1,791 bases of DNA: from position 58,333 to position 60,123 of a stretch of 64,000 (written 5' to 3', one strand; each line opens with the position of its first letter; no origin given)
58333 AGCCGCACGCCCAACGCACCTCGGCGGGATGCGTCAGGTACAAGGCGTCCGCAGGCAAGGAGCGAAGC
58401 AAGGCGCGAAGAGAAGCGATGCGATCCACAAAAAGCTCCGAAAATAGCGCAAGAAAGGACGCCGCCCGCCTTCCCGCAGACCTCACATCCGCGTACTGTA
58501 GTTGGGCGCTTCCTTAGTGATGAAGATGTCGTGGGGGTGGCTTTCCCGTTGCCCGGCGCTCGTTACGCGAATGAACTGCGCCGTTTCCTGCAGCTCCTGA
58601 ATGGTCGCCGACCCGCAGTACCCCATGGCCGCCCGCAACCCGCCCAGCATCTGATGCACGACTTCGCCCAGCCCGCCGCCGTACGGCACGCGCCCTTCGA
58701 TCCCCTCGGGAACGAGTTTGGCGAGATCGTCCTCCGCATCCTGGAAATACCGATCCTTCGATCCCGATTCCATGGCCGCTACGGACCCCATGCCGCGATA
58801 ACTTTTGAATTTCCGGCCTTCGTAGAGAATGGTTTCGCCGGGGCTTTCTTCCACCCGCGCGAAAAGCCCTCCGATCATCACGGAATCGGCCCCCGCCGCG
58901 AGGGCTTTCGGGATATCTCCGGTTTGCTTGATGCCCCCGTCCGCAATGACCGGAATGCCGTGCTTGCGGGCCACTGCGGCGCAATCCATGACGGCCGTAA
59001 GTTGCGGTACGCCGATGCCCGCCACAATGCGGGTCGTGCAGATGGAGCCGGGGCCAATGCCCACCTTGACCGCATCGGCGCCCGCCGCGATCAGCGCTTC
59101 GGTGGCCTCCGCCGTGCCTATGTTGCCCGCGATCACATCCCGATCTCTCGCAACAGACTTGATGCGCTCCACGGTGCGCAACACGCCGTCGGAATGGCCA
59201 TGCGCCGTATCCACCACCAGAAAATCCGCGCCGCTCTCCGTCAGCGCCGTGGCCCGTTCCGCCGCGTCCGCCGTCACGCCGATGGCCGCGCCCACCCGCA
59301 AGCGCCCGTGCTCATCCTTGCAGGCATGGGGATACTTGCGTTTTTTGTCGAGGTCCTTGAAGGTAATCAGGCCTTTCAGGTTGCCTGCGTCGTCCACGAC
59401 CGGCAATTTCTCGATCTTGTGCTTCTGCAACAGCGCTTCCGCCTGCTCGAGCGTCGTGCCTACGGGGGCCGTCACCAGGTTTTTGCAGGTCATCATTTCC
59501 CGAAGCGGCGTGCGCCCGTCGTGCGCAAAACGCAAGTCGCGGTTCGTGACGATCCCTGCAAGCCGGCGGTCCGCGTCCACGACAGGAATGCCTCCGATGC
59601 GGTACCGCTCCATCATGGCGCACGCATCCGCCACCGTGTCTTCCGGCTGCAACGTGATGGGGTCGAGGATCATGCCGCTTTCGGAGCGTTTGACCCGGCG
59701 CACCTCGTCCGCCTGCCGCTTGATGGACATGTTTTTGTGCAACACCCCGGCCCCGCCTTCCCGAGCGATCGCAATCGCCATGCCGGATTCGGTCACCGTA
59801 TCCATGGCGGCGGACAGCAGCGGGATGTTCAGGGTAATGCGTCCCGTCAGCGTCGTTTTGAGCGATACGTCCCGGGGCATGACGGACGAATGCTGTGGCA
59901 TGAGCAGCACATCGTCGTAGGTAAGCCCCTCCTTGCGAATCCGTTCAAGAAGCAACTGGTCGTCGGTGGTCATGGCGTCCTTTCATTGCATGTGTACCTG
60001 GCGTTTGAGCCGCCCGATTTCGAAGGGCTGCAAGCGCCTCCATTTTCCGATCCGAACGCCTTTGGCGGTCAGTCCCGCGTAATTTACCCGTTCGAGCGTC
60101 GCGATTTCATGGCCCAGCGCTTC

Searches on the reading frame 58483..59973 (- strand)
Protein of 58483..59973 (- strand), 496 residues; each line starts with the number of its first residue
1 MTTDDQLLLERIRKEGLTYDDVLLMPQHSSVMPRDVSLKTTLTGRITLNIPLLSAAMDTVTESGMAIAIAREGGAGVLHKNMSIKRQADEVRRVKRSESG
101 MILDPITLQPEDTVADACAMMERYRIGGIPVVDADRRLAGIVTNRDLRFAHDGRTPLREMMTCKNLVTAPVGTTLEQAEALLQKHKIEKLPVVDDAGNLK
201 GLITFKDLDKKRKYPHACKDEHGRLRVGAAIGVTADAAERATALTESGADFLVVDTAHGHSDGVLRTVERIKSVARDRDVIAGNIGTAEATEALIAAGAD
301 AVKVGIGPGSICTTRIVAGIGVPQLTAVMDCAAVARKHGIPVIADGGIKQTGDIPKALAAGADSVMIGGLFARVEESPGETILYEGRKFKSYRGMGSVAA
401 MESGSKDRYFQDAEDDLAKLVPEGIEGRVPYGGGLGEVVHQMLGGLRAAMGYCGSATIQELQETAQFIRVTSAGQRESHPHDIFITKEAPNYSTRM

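Call 30: find_homologous_proteins(query=window:58483-59973:-, max_evalue=1e-50)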
Query window:58483-59973:- (496 aa): 8000 proteins with E <= 1e-50 among 8000 candidates; the best 120 are listed.
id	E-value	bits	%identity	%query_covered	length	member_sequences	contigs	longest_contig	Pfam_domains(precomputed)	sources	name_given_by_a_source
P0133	0.0e+0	1085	100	100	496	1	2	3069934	PF00478.32,PF03060.22,PF00977.28,PF00571.34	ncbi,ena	-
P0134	0.0e+0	1014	94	100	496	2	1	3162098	PF01070.25,PF00478.32,PF03060.22,PF00571.34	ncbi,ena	-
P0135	3.5e-290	981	92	100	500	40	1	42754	PF01070.25,PF00478.32,PF03060.22,PF00571.34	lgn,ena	-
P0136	8.8e-289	976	90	100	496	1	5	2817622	PF01070.25,PF00478.32,PF03060.22,PF00571.34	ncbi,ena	-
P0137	1.8e-288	975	89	100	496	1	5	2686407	PF01070.25,PF00478.32,PF03060.22,PF00571.34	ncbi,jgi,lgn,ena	-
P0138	2.0e-288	975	89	100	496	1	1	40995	PF01070.25,PF00478.32,PF03060.22,PF00571.34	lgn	-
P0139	3.1e-288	974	89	100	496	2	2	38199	PF01070.25,PF00478.32,PF03060.22,PF00571.34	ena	-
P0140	3.9e-288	974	89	100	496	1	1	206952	PF01070.25,PF00478.32,PF03060.22,PF00571.34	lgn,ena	-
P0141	7.7e-287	970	89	100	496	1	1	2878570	PF01070.25,PF00478.32,PF03060.22,PF00571.34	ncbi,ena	-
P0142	1.9e-286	969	88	100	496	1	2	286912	PF01070.25,PF00478.32,PF03060.22,PF00571.34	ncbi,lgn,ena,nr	ncbi:MAG: IMP dehydrogenase [Bacteroidetes bacterium SB0662_bin_6]|nr:IMP dehydrogenase [Bacteroidet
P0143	1.1e-285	966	88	100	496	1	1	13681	PF01070.25,PF00478.32,PF03060.22,PF00571.34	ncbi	-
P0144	3.3e-259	879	80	100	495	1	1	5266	PF01070.25,PF00478.32,PF03060.22,PF00977.28,PF00571.34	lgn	-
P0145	6.0e-259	878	79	100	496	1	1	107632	PF01070.25,PF00478.32,PF03060.22,PF00571.34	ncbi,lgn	ncbi:MAG: IMP dehydrogenase [Rhodothermales bacterium]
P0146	3.4e-258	875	78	100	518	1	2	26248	PF00478.32,PF03060.22,PF00571.34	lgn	-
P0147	3.4e-258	875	79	100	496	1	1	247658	PF00478.32,PF03060.22,PF00571.34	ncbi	ncbi:MAG: IMP dehydrogenase [Rhodothermales bacterium]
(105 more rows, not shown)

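Call 39: find_encoding_contigs(protein=P0134, flank=10000, max_places=3)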
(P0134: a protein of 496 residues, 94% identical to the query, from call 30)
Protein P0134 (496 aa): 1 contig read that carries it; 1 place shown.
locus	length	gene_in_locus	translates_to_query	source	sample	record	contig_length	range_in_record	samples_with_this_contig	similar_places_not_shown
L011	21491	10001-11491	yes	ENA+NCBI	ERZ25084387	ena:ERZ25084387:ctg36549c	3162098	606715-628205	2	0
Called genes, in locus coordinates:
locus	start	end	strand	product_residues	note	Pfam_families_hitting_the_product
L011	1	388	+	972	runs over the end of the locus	PF04760:IF2_N, PF00009:GTP_EFTU, PF00025:Arf (faint), PF01926:MMR_HSR1, PF02421:FeoB_N (weak), PF22042:EF-G_D2, PF11987:IF-2, PF03144:GTP_EFTU_D2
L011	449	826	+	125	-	PF02033:RBFA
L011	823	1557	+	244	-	PF01509:TruB_N, PF16198:TruB_C_2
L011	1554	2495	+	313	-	PF06574:FAD_syn, PF01687:Flavokinase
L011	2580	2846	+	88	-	PF00312:Ribosomal_S15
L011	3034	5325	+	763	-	PF01138:RNase_PH, PF03725:RNase_PH_C, PF03726:PNPase, PF01138:RNase_PH, PF00013:KH_1, PF00575:S1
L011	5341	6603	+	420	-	PF00675:Peptidase_M16, PF05193:Peptidase_M16_C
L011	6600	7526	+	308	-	PF01073:3Beta_HSD, PF01370:Epimerase, PF02719:Polysacc_synt_2, PF04321:RmlD_sub_bind, PF07993:NAD_binding_4 (faint), PF16363:GDP_Man_Dehyd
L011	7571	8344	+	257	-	PF02616:SMC_ScpA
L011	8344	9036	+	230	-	PF04079:SMC_ScpB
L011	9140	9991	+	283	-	PF01479:S4, PF00849:PseudoU_synth_2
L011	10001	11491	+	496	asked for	PF00478:IMPDH, PF00571:CBS, PF01070:FMN_dh (weak), PF03060:NMO (weak)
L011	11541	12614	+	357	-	PF01321:Creatinase_N, PF00557:Peptidase_M24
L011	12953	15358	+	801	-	PF17162:DUF5118, PF17148:DUF5117, PF16313:DUF4953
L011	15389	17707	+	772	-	PF00403:HMA, PF00122:E1-E2_ATPase, PF00702:Hydrolase, PF08282:Hydrolase_3 (faint)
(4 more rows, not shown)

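Call 40: find_encoding_contigs(protein=P0137, flank=10000, max_places=6)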
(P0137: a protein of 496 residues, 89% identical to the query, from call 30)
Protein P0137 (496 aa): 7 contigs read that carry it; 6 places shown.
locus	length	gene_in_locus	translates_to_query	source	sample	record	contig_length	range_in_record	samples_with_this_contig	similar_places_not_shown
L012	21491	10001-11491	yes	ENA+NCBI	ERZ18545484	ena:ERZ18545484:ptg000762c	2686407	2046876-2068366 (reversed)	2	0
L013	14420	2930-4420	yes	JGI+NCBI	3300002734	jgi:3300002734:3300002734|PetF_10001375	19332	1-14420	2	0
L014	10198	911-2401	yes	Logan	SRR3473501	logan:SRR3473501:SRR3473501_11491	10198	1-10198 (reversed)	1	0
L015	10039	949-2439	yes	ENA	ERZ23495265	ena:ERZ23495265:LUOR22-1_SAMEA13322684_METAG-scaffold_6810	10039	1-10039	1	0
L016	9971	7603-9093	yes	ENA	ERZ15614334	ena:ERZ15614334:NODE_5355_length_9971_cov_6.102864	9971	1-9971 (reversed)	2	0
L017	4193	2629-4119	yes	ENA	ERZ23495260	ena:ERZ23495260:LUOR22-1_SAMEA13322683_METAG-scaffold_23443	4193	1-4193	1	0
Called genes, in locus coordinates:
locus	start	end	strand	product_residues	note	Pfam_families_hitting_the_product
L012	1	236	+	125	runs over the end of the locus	PF02033:RBFA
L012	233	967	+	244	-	PF01509:TruB_N, PF16198:TruB_C_2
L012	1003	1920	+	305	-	PF06574:FAD_syn, PF01687:Flavokinase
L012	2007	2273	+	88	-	PF00312:Ribosomal_S15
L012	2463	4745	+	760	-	PF01138:RNase_PH, PF03725:RNase_PH_C, PF03726:PNPase, PF01138:RNase_PH, PF00013:KH_1, PF00575:S1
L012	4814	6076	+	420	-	PF00675:Peptidase_M16, PF05193:Peptidase_M16_C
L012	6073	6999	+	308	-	PF01073:3Beta_HSD, PF01370:Epimerase, PF02719:Polysacc_synt_2, PF04321:RmlD_sub_bind, PF07993:NAD_binding_4 (faint), PF16363:GDP_Man_Dehyd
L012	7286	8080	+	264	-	PF02616:SMC_ScpA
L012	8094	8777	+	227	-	PF04079:SMC_ScpB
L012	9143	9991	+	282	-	PF01479:S4, PF00849:PseudoU_synth_2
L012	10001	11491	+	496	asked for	PF00478:IMPDH, PF00571:CBS, PF03060:NMO (weak), PF01070:FMN_dh (weak)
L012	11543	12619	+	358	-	PF01321:Creatinase_N, PF00557:Peptidase_M24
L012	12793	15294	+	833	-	PF17162:DUF5118, PF17148:DUF5117, PF16313:DUF4953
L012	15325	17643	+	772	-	PF00403:HMA, PF00122:E1-E2_ATPase, PF00702:Hydrolase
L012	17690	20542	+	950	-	PF23381:Beta-prop_IFT122_1st, PF23414:Beta-prop_EML_2, PF24780:WD40_MABP1-WDR62_1st, PF24807:WD40_CDC20-Fz, PF24814:WD40_Prp19, PF25168:Beta-prop_WDR36-Utp21_2nd, PF25173:Beta-prop_WDR3_1st, PF25174:Beta-prop_THOC3, +97 more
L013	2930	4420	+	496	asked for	PF00478:IMPDH, PF00571:CBS, PF03060:NMO (weak), PF01070:FMN_dh (weak)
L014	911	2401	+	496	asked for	PF00478:IMPDH, PF00571:CBS, PF03060:NMO (weak), PF01070:FMN_dh (weak)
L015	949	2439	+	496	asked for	PF00478:IMPDH, PF00571:CBS, PF03060:NMO (weak), PF01070:FMN_dh (weak)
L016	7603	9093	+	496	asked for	PF00478:IMPDH, PF00571:CBS, PF03060:NMO (weak), PF01070:FMN_dh (weak)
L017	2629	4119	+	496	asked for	PF00478:IMPDH, PF00571:CBS, PF03060:NMO (weak), PF01070:FMN_dh (weak)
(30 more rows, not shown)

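Call 41: find_encoding_contigs(protein=P0142, flank=10000, max_places=4)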
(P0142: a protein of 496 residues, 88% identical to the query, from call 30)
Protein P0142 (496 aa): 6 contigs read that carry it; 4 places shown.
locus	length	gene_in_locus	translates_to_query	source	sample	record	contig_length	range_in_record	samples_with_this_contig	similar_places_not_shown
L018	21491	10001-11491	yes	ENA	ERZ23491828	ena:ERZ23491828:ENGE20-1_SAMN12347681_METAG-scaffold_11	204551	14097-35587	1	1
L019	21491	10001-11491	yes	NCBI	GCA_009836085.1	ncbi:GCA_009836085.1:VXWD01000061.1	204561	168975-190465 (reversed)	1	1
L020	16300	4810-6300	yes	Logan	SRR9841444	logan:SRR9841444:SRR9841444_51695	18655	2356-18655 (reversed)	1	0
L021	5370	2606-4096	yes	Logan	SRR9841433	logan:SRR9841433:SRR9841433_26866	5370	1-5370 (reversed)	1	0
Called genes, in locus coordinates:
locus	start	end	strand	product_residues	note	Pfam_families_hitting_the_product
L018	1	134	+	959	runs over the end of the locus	PF04760:IF2_N, PF00025:Arf (weak), PF00009:GTP_EFTU, PF01926:MMR_HSR1, PF02421:FeoB_N (weak), PF22042:EF-G_D2, PF11987:IF-2, PF03144:GTP_EFTU_D2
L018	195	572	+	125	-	PF02033:RBFA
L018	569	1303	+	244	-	PF01509:TruB_N, PF16198:TruB_C_2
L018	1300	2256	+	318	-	PF06574:FAD_syn, PF01687:Flavokinase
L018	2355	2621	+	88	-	PF00312:Ribosomal_S15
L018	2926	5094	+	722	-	PF01138:RNase_PH, PF03725:RNase_PH_C, PF03726:PNPase, PF01138:RNase_PH, PF00013:KH_1, PF00575:S1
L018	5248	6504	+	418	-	PF00675:Peptidase_M16, PF05193:Peptidase_M16_C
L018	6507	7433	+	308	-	PF01073:3Beta_HSD, PF01370:Epimerase, PF02719:Polysacc_synt_2, PF04321:RmlD_sub_bind, PF16363:GDP_Man_Dehyd, PF07993:NAD_binding_4 (weak)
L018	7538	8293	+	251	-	PF02616:SMC_ScpA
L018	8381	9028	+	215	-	PF04079:SMC_ScpB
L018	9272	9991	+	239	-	PF01479:S4, PF00849:PseudoU_synth_2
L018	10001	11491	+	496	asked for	PF00478:IMPDH, PF00571:CBS, PF03060:NMO, PF01070:FMN_dh (weak)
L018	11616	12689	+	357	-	PF01321:Creatinase_N, PF00557:Peptidase_M24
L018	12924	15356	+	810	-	PF17162:DUF5118, PF17148:DUF5117, PF16313:DUF4953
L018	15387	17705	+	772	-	PF00403:HMA, PF00122:E1-E2_ATPase, PF00702:Hydrolase, PF08282:Hydrolase_3 (faint)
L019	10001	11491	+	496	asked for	PF00478:IMPDH, PF00571:CBS, PF03060:NMO, PF01070:FMN_dh (weak)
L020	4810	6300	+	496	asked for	PF00478:IMPDH, PF00571:CBS, PF03060:NMO, PF01070:FMN_dh (weak)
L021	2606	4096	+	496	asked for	PF00478:IMPDH, PF00571:CBS, PF03060:NMO, PF01070:FMN_dh (weak)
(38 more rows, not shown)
